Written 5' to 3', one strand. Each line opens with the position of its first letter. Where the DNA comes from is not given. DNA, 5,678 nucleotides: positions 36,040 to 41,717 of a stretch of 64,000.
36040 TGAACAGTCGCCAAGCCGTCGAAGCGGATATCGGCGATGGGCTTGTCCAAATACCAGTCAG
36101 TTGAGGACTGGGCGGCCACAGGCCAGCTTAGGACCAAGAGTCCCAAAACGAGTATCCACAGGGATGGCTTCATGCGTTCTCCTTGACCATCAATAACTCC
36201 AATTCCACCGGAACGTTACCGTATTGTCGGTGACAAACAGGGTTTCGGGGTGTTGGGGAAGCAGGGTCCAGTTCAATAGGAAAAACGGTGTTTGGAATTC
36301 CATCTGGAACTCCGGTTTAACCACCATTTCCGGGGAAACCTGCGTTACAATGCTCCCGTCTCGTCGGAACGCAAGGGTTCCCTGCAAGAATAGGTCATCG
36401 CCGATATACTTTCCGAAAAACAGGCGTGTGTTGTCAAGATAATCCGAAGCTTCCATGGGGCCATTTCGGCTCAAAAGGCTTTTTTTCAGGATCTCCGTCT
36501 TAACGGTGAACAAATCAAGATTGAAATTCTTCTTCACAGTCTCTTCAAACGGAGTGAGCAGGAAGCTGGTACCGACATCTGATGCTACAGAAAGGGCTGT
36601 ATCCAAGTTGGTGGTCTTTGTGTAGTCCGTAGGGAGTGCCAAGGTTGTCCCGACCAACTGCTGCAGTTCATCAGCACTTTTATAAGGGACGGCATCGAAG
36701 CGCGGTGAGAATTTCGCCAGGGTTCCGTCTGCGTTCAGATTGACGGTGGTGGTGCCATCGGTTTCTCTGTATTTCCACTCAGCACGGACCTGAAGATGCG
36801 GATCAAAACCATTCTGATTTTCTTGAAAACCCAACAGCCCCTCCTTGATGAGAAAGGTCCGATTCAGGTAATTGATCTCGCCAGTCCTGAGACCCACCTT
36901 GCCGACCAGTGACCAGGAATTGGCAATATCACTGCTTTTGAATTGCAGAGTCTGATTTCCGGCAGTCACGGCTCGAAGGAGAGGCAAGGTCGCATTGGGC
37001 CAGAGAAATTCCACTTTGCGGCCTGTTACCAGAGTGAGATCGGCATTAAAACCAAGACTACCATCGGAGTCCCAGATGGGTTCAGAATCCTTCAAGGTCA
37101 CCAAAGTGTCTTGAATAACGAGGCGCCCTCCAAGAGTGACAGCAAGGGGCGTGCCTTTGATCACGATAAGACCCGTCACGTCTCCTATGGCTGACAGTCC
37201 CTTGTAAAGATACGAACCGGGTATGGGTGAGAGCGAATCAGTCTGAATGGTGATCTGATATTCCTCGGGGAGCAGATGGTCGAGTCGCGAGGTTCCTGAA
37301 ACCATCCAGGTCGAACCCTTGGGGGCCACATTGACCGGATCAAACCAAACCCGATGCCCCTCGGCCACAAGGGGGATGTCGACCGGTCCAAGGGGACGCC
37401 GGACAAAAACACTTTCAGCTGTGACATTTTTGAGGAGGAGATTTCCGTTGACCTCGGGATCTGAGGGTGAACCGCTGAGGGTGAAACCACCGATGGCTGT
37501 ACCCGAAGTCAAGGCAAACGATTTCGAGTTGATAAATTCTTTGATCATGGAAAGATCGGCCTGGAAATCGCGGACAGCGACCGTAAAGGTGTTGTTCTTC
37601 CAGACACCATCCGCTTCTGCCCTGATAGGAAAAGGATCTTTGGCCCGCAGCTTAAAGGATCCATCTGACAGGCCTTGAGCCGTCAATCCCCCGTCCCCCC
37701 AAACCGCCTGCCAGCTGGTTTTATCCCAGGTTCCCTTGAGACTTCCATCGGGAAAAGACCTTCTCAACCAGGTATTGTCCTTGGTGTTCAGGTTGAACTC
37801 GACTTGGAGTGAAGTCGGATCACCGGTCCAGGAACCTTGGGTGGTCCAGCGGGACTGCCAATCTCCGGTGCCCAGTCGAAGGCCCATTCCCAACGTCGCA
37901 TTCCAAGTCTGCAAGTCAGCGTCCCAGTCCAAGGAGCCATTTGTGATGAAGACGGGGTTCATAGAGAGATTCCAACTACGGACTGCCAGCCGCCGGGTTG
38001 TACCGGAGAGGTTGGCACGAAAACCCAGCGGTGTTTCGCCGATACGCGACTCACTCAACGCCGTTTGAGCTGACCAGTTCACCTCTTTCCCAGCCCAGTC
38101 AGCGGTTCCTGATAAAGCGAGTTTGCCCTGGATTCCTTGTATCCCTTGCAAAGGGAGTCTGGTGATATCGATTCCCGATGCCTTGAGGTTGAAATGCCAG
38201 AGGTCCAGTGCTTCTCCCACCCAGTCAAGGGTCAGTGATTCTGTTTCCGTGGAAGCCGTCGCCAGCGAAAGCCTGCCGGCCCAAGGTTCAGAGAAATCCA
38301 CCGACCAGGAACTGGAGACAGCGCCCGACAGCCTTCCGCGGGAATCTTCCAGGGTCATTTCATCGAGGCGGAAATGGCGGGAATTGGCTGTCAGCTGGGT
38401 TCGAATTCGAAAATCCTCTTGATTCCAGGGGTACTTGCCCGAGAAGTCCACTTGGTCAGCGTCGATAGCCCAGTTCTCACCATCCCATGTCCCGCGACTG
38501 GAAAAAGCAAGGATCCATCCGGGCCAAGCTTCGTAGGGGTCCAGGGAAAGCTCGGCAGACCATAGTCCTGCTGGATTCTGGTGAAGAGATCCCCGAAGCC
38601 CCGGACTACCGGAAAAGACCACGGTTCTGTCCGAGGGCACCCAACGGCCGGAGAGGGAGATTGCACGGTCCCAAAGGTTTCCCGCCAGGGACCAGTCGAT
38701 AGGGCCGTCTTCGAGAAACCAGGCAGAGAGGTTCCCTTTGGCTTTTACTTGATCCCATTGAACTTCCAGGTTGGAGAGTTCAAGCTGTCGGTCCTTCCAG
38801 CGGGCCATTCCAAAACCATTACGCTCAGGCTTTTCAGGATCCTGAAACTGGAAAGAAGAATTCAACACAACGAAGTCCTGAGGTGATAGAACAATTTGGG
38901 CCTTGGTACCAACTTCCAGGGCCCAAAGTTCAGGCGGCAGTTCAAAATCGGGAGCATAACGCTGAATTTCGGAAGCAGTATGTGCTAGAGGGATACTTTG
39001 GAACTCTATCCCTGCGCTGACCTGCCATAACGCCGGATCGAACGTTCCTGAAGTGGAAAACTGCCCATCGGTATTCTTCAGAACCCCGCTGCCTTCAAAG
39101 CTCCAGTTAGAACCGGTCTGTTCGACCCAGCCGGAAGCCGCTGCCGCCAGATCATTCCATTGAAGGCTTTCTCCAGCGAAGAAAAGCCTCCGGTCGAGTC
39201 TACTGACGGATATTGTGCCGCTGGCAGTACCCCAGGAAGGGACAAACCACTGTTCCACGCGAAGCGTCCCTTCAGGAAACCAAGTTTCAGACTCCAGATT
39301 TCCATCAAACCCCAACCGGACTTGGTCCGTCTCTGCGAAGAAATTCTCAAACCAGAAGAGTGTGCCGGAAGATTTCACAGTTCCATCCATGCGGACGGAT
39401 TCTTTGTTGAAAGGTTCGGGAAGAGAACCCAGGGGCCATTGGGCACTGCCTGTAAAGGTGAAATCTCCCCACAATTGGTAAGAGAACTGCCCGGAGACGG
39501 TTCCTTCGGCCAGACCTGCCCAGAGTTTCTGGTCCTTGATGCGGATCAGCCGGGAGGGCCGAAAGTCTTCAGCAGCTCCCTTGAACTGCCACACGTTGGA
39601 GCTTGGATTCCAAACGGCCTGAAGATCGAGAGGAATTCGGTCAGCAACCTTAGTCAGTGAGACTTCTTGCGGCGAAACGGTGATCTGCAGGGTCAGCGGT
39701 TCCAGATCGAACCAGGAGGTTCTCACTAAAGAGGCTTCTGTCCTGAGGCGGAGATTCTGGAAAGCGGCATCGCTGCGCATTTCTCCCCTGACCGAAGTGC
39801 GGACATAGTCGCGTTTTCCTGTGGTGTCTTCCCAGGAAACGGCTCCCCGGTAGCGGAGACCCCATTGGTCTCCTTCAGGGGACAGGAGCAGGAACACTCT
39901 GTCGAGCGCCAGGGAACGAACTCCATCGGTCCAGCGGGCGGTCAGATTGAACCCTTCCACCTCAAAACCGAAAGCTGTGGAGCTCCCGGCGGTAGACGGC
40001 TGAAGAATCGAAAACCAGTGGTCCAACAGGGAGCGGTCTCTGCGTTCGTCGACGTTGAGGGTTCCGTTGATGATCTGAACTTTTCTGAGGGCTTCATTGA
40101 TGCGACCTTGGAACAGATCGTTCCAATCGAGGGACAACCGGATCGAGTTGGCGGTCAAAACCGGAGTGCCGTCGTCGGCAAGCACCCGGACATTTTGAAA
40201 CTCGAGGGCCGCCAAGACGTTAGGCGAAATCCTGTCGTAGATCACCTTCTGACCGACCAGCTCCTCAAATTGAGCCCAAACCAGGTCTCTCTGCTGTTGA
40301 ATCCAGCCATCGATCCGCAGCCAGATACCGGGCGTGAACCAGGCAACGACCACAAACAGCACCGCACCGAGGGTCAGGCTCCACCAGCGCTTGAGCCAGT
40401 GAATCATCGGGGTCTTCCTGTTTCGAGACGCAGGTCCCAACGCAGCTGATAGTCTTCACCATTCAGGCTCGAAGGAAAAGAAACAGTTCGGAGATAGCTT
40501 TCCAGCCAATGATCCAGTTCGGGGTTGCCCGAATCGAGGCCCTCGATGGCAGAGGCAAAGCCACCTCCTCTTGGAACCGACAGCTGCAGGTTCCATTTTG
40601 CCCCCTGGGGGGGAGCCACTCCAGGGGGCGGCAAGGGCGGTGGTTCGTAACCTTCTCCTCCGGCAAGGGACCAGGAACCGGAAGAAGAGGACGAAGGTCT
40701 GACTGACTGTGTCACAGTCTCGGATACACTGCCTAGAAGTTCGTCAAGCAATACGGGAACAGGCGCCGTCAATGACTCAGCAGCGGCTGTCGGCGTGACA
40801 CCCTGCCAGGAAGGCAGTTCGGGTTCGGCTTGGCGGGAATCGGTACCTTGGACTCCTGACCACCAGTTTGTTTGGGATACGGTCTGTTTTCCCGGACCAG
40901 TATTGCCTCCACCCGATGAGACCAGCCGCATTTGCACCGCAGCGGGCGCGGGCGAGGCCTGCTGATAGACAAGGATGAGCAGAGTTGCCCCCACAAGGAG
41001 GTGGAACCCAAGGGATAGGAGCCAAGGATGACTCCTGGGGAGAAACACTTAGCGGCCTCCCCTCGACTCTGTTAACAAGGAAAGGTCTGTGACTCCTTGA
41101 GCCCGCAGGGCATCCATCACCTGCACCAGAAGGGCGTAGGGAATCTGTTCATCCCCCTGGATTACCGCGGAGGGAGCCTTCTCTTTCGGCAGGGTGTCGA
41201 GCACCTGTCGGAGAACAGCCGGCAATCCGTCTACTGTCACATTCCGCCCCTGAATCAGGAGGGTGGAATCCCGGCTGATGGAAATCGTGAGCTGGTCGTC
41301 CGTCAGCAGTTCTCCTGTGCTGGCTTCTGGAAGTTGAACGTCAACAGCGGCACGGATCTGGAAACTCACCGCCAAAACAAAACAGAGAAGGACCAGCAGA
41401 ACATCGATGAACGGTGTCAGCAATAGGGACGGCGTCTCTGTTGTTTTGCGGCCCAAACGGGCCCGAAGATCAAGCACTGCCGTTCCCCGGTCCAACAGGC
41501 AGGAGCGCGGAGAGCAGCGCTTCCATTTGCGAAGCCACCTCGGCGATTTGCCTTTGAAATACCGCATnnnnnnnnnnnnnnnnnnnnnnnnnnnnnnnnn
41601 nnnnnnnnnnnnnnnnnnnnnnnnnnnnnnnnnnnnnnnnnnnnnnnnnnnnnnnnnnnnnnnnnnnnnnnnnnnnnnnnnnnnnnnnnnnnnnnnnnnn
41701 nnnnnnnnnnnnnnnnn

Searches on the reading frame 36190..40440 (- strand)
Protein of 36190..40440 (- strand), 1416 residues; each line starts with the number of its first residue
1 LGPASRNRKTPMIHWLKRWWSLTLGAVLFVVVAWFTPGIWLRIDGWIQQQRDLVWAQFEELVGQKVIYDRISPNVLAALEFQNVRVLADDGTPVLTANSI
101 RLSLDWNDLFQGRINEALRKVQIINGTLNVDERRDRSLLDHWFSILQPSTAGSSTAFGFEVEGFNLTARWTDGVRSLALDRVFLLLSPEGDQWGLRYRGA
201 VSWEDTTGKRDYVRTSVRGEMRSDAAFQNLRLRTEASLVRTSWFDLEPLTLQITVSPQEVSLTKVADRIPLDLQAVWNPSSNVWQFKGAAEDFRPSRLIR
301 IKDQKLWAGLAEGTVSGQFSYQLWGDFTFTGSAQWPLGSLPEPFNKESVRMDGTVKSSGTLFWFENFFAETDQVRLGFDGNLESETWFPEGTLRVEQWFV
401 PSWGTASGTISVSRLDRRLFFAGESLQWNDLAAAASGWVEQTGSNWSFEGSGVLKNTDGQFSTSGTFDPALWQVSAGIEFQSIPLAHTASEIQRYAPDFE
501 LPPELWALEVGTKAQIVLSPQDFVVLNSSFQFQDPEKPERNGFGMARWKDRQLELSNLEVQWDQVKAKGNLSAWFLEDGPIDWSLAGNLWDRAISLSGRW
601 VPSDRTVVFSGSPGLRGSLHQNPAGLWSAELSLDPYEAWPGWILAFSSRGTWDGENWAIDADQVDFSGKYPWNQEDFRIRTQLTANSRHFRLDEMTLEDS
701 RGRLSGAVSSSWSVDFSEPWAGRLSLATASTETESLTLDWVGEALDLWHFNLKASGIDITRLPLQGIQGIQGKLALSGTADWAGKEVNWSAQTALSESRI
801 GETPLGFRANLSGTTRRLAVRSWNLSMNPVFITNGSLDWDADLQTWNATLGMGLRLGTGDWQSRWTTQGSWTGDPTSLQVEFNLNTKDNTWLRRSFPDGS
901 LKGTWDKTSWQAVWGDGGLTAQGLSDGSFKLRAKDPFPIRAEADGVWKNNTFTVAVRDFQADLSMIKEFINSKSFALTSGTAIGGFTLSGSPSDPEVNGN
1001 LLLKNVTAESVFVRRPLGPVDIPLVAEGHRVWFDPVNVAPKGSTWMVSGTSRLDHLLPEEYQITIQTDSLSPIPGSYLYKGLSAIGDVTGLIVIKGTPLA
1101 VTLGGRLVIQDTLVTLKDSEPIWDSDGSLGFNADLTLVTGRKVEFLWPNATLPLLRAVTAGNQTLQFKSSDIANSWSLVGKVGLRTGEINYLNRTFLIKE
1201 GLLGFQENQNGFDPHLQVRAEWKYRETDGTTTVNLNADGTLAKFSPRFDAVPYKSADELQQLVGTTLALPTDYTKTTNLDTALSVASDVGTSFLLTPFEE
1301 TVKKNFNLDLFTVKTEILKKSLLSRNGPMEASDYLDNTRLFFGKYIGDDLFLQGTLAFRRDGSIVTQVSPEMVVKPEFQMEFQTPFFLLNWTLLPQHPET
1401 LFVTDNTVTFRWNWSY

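Call 6: search_protein_families(library=pfam, proteins=[window:36190-40440:-])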
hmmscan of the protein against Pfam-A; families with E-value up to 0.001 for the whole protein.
window:36190-40440:- (1416 aa): 2 families
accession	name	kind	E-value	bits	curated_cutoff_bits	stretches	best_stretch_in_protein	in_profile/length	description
PF04357.19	TamB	-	5.9e-15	55.8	22.4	1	1042-1384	10-365/381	TamB, inner membrane protein subunit of TAM complex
PF05359.17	DUF748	-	0.00028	19.5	50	0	12-166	10-159/1037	Domain of Unknown Function (DUF748)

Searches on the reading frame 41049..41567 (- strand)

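Call 6: search_protein_families(library=pfam, proteins=[window:41049-41567:-])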
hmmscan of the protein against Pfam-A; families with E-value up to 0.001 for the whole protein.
window:41049-41567:- (172 aa): 1 family
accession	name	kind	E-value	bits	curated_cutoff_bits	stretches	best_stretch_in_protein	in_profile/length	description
PF02472.21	ExbD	-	2.2e-24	86.4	25.4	1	44-167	4-126/128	Biopolymer transport protein ExbD/TolR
